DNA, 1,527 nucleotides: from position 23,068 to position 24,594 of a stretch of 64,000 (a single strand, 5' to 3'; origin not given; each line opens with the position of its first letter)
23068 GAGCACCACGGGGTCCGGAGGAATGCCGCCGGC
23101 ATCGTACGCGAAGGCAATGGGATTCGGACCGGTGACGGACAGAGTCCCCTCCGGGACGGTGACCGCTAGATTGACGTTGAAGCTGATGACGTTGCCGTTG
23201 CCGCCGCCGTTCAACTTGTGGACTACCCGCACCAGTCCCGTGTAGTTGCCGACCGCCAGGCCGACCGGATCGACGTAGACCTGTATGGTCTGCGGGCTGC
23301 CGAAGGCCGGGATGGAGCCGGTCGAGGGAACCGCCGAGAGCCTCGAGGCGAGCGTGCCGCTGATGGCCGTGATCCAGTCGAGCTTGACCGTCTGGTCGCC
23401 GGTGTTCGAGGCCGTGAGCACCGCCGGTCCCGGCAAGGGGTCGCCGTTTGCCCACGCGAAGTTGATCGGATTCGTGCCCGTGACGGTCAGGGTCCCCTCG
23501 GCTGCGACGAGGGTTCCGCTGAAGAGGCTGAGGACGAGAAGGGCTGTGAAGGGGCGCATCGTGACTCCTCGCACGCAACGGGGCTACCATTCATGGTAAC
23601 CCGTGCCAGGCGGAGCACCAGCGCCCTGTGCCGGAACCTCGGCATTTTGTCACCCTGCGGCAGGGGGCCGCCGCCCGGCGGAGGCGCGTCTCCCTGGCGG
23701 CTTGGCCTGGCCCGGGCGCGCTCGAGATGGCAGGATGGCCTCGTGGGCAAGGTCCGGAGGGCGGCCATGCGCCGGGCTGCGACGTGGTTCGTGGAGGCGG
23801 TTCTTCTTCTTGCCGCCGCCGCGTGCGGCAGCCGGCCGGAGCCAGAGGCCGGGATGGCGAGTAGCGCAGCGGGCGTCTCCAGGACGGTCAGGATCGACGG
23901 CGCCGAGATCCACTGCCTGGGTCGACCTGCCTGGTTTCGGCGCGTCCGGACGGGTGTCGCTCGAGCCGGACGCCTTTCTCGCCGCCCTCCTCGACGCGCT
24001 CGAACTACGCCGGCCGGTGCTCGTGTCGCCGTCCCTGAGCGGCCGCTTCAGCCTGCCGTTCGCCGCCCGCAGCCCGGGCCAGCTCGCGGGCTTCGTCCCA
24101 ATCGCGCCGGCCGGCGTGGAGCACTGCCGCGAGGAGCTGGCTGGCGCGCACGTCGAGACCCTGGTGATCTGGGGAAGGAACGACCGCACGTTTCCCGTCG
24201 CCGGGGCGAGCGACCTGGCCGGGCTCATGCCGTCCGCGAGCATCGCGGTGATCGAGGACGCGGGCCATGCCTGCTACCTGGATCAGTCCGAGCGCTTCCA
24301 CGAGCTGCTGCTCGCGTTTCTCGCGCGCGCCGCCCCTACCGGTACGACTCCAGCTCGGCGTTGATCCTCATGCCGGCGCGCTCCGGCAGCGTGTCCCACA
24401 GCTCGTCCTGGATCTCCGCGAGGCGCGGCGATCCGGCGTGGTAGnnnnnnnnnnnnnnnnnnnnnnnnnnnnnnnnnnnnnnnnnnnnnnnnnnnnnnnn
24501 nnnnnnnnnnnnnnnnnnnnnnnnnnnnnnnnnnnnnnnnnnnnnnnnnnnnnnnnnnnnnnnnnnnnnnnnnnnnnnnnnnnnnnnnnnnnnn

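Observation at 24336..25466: Circularly permuted radical SAM enzyme with the SPASM-like Cys cluster region at the N-terminus instead of the C-terminus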

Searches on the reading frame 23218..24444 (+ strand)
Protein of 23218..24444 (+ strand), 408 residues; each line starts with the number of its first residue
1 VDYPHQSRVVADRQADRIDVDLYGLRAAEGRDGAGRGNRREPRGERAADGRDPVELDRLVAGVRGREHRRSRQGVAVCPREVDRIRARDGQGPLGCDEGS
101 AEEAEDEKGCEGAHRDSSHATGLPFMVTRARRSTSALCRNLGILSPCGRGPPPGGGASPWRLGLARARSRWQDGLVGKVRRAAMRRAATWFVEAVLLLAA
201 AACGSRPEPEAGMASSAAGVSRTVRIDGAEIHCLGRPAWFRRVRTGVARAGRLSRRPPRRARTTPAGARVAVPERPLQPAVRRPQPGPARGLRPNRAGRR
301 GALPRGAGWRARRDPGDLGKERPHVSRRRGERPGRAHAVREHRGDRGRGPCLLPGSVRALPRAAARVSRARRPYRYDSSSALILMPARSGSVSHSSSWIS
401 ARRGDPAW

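Call 40: search_protein_families(library=pfam, proteins=[window:23218-24444:+], max_evalue=0.01)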
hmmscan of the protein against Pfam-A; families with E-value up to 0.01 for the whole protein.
window:23218-24444:+ (408 aa): 0 families
